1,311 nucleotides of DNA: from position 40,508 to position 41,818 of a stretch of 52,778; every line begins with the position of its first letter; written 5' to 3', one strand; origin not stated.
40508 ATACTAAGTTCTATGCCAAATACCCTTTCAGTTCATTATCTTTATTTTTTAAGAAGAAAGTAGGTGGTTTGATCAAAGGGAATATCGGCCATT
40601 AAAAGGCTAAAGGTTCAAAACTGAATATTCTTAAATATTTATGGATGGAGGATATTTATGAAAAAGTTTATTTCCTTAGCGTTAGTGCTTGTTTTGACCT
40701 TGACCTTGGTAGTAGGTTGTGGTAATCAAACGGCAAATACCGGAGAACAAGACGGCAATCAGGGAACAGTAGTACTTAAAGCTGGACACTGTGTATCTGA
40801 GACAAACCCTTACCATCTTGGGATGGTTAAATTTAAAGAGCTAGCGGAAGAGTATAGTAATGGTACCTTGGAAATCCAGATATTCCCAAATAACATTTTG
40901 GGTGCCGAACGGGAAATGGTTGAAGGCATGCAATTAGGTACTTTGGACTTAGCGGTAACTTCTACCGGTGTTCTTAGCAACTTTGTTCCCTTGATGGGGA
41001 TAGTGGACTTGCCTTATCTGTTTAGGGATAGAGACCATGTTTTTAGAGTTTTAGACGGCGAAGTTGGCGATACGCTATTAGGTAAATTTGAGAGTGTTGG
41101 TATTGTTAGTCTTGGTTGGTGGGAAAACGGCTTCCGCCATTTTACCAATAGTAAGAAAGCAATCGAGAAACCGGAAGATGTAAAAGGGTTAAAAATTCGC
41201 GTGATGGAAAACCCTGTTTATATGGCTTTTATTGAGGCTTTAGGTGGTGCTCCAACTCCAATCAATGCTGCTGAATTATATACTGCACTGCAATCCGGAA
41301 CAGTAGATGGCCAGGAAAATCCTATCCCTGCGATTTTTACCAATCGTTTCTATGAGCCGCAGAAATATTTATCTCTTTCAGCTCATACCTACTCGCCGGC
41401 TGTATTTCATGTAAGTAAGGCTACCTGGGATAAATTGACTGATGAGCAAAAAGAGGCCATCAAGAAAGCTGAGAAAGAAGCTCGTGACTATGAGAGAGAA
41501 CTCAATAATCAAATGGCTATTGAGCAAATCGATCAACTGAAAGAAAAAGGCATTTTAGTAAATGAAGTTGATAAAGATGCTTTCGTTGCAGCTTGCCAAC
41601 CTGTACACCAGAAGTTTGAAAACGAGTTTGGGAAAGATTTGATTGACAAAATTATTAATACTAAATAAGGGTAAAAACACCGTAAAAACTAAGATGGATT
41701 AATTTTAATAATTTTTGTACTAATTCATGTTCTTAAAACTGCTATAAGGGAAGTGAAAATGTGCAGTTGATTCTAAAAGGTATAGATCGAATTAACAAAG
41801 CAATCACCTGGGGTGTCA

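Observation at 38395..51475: Nickel-pincer (Lar) cofactor genes embedded in a TRAP/aldolase/GntR locus around a divergent LarA-like enzyme: a candidate undescribed hydroxyacid pathway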

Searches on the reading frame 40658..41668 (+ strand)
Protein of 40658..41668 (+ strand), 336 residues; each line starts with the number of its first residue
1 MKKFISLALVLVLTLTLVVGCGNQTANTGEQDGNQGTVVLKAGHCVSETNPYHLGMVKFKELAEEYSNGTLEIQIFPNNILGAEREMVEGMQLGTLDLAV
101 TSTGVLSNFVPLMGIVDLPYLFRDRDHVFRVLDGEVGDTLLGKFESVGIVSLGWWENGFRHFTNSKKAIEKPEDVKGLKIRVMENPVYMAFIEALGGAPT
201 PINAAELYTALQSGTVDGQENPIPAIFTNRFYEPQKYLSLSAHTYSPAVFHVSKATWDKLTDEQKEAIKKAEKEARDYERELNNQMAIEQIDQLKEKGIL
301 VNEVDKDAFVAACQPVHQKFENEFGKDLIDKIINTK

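Call 3: search_protein_families(library=pfam, proteins=[window:40658-41668:+])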
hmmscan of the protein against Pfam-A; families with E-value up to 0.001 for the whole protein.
window:40658-41668:+ (336 aa): 1 family
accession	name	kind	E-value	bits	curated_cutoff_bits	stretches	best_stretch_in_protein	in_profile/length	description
PF03480.18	DctP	-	2.6e-97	326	23.4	1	43-321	2-284/286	Bacterial extracellular solute-binding protein, family 7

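Call 7: search_protein_families(library=ncbifam, proteins=[window:40658-41668:+], max_evalue=0.01)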
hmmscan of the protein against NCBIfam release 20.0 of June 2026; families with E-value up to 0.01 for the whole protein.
window:40658-41668:+ (336 aa): 2 families
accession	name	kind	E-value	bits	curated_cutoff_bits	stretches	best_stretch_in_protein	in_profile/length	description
TIGR00787.1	dctP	subfamily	8.6e-88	294.1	175.05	1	43-298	2-257/257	DctP family TRAP transporter solute-binding subunit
NF037995.1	TRAP_S1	subfamily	6.1e-78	261.8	50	1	41-307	1-266/271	TRAP transporter substrate-binding protein DctP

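Call 41: search_solved_structures(query=window:40658-41668:+, max_evalue=1e-20)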
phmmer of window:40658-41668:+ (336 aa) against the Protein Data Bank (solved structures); distinct sequences matched with E-value up to 1e-20: 76 (the best 60 are shown).
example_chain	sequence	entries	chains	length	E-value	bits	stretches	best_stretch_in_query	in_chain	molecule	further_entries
4pdh_A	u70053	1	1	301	8.9e-78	265.2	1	51-335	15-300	TRAP dicarboxylate transporter, DctP subunit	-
4pdd_A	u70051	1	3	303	2.1e-77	264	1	39-331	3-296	TRAP dicarboxylate transporter, DctP subunit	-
4nq8_A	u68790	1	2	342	1.3e-75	258.1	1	38-336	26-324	Putative periplasmic substrate-binding transport protein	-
4p9k_A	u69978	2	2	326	1.2e-73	251.7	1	56-332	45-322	TRAP dicarboxylate transporter, DctP subunit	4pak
4p47_A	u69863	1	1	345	8.1e-72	245.6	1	40-332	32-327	TRAP dicarboxylate transporter, DctP subunit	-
7bbr_A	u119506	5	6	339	1.4e-58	202.2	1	26-334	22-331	Putative TRAP transporter solute receptor DctP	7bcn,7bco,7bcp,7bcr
4x8r_A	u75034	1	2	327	9.1e-57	196.2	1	53-334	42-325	TRAP dicarboxylate transporter, DctP subunit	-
4pf8_A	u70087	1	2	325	7.6e-56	193.2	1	48-321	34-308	TRAP-T family transporter, DctP (Periplasmic binding) subunit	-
4ovs_A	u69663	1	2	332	3.1e-55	191.2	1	38-332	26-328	TRAP dicarboxylate transporter, DctP subunit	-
4ovr_A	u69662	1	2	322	6.3e-55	190.1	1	64-332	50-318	TRAP dicarboxylate transporter, DctP subunit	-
4pc9_A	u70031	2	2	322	4.1e-54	187.5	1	38-315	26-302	C4-dicarboxylate transport system, substrate-binding protein, putative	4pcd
4n8y_A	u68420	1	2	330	1.1e-53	186.1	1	60-335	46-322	Putative TRAP-type C4-dicarboxylate transport system, binding periplasmic protein (DctP su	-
4xfe_A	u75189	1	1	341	8.9e-53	183.1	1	63-329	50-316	TRAP dicarboxylate transporter subunit DctP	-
4ovq_A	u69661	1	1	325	2.5e-52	181.6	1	51-320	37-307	TRAP dicarboxylate ABC transporter, substrate-binding protein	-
4p1l_A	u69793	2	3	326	6e-52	180.4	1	60-324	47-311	TRAP dicarboxylate transporter, DctP subunit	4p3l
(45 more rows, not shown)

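Call 82: search_solved_structures(query=window:40658-41668:+, max_evalue=1e-70, show_alignments=5)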
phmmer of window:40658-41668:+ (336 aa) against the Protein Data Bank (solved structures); distinct sequences matched with E-value up to 1e-70: 5.
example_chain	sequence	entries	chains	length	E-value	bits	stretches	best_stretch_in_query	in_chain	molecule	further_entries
4pdh_A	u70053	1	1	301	8.9e-78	265.2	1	51-335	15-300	TRAP dicarboxylate transporter, DctP subunit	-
4pdd_A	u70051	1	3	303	2.1e-77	264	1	39-331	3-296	TRAP dicarboxylate transporter, DctP subunit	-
4nq8_A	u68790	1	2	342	1.3e-75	258.1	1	38-336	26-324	Putative periplasmic substrate-binding transport protein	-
4p9k_A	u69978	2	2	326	1.2e-73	251.7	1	56-332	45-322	TRAP dicarboxylate transporter, DctP subunit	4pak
4p47_A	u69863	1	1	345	8.1e-72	245.6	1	40-332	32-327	TRAP dicarboxylate transporter, DctP subunit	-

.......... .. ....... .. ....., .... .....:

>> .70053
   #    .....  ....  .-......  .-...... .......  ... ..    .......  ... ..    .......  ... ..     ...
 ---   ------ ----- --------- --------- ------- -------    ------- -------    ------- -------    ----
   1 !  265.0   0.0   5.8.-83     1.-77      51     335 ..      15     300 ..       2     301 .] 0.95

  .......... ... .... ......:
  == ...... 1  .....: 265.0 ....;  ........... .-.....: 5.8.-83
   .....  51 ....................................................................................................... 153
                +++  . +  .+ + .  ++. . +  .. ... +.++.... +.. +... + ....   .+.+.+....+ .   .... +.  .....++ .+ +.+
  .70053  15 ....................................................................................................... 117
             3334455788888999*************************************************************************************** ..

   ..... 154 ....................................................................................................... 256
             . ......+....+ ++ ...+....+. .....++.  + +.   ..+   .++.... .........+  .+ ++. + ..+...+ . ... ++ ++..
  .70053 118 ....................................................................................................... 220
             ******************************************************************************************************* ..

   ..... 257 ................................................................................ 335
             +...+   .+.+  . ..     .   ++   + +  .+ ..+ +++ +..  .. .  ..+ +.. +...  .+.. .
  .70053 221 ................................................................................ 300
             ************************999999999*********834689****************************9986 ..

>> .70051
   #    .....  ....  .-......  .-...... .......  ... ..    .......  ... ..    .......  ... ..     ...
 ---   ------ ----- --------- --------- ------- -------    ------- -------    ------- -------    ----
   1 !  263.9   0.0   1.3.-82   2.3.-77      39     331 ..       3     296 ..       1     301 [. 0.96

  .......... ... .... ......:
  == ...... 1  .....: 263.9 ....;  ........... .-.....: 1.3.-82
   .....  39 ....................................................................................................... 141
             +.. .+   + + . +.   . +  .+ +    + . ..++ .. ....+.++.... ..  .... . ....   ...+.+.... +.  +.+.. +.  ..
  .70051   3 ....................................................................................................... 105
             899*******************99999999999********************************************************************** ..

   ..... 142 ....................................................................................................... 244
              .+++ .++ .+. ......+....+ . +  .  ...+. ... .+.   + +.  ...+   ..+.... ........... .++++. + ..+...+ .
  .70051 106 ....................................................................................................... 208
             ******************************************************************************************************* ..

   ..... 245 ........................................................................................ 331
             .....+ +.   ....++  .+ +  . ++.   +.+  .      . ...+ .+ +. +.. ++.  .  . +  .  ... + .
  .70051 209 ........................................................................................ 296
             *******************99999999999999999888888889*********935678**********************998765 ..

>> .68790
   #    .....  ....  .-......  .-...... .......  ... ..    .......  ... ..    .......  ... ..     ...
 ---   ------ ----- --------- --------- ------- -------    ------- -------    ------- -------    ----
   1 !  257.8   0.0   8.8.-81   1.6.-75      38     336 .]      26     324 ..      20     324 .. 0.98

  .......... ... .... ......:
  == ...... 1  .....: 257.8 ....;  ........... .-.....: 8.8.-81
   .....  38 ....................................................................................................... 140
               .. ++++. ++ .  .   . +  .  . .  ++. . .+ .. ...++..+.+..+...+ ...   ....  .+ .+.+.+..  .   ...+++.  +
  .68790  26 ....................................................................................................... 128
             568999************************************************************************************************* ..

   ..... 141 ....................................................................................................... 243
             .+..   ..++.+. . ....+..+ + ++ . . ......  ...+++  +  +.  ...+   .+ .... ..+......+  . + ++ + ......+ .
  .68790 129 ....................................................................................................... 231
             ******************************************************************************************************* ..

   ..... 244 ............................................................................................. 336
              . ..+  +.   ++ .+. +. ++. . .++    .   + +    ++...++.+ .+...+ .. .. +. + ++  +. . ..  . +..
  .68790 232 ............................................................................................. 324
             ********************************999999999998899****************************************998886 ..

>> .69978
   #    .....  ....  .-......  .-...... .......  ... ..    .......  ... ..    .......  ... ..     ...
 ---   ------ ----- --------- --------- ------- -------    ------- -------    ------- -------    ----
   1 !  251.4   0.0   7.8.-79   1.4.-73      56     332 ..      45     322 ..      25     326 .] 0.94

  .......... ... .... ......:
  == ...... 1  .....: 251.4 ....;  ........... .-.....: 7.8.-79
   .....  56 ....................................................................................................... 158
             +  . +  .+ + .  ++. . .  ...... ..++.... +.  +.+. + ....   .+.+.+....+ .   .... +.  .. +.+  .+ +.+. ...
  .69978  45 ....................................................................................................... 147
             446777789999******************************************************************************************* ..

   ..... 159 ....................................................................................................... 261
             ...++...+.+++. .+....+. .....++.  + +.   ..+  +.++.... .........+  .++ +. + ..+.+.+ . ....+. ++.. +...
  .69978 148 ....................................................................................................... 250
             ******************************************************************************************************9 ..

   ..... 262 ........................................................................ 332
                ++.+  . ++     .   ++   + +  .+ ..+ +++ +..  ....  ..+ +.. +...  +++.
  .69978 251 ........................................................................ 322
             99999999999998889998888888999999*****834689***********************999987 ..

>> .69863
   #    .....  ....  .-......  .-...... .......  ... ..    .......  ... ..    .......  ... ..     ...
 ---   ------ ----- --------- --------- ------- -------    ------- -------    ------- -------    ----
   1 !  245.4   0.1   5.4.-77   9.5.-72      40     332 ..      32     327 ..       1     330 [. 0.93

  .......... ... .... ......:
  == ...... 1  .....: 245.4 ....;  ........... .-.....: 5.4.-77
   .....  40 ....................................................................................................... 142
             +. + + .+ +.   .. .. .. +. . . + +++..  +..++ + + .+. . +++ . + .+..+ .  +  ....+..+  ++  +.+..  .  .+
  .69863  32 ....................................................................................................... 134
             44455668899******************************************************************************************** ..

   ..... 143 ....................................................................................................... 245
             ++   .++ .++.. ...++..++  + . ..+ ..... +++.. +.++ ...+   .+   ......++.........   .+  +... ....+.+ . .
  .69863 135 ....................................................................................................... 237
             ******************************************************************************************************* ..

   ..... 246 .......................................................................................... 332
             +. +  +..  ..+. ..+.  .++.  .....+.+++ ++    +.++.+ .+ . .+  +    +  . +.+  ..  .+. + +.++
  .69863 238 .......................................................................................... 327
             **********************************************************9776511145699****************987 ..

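Call 93: find_homologous_proteins(query=window:40658-41668:+, max_evalue=1e-60)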
Query window:40658-41668:+ (336 aa): 3520 proteins with E <= 1e-60 among 8000 candidates; the best 120 are listed.
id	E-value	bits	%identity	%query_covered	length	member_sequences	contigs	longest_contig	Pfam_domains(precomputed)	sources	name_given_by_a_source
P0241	2.0e-222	755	100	100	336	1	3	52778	PF03480.19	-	-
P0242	9.7e-131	454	61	90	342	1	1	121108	PF03480.19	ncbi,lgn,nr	ncbi:hypothetical protein SY88_09240 [Clostridiales bacterium PH28_bin88]|nr:hypothetical protein SY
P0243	2.0e-123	430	56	94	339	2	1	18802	PF03480.19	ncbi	-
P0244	9.9e-116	405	56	99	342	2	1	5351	PF03480.19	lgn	-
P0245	1.3e-114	401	54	100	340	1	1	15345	PF03480.19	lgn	-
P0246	4.3e-113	396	54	99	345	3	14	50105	PF03480.19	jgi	-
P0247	6.0e-113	396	56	100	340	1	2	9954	PF03480.19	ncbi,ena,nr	ncbi:MAG: TRAP transporter substrate-binding protein [Desulfitobacterium hafniense]|nr:TRAP transpor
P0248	9.5e-112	392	52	99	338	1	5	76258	PF03480.19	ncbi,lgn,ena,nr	ncbi:MAG: hypothetical protein PWQ41_29 [Bacillota bacterium]|nr:hypothetical protein [Bacillota bac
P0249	1.2e-111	391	54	97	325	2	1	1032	PF03480.19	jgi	jgi:tripartite ATP-independent transporter DctP family solute receptor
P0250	1.3e-111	391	55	98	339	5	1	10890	PF03480.19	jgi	-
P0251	1.5e-111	391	53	99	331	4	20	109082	PF03480.19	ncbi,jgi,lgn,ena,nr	ncbi:MAG TPA: DctP family TRAP transporter solute-binding subunit [Firmicutes bacterium]|nr:DctP fam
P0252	2.4e-111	390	55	94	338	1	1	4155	PF03480.19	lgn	-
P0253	1.3e-110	388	54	98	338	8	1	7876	PF03480.19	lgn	-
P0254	2.4e-110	387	54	99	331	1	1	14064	PF03480.19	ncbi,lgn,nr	ncbi:MAG: TRAP transporter substrate-binding protein [Smithellaceae bacterium]|nr:TRAP transporter s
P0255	8.4e-110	385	54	94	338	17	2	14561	PF03480.19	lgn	-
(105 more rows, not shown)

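Call 94: find_encoding_contigs(protein=P0242, flank=10000, max_places=1)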
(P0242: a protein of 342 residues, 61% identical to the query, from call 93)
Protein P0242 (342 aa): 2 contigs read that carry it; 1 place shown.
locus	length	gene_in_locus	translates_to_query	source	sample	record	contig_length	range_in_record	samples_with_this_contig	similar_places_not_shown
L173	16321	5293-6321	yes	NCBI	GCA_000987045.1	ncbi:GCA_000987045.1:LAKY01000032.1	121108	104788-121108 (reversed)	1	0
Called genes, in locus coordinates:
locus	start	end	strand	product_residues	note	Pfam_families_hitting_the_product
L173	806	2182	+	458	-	PF01546:Peptidase_M20, PF07687:M20_dimer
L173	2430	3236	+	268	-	PF25213:HVO_A0261_N (faint), PF09339:HTH_IclR, PF01614:IclR_C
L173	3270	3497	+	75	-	-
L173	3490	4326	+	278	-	PF02548:Pantoate_transf, PF13714:PEP_mutase (faint)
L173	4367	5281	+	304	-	PF02558:ApbA, PF03721:UDPG_MGDP_dh_N (faint), PF08546:ApbA_C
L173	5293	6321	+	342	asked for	PF03480:DctP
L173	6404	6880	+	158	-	PF04290:DctQ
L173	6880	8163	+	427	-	PF06808:DctM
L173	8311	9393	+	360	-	PF00180:Iso_dh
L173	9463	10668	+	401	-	PF00465:Fe-ADH, PF13685:Fe-ADH_2, PF25137:ADH_Fe_C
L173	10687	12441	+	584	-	PF02730:AFOR_N, PF01314:AFOR_C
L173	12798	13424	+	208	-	PF03167:UDG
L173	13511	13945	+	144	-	PF02367:TsaE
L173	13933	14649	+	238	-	PF00814:TsaD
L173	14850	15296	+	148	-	PF13302:Acetyltransf_3, PF13480:Acetyltransf_6 (faint), PF13527:Acetyltransf_9 (faint), PF00583:Acetyltransf_1, PF13523:Acetyltransf_8 (weak), PF13673:Acetyltransf_10, PF13508:Acetyltransf_7, PF08445:FR47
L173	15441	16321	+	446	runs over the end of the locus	PF00070:Pyr_redox (faint), PF00107:ADH_zinc_N (faint), PF01210:NAD_Gly3P_dh_N (faint), PF01262:AlaDh_PNT_C (faint), PF02254:TrkA_N, PF02080:TrkA_C, PF02254:TrkA_N, PF02080:TrkA_C, +9 more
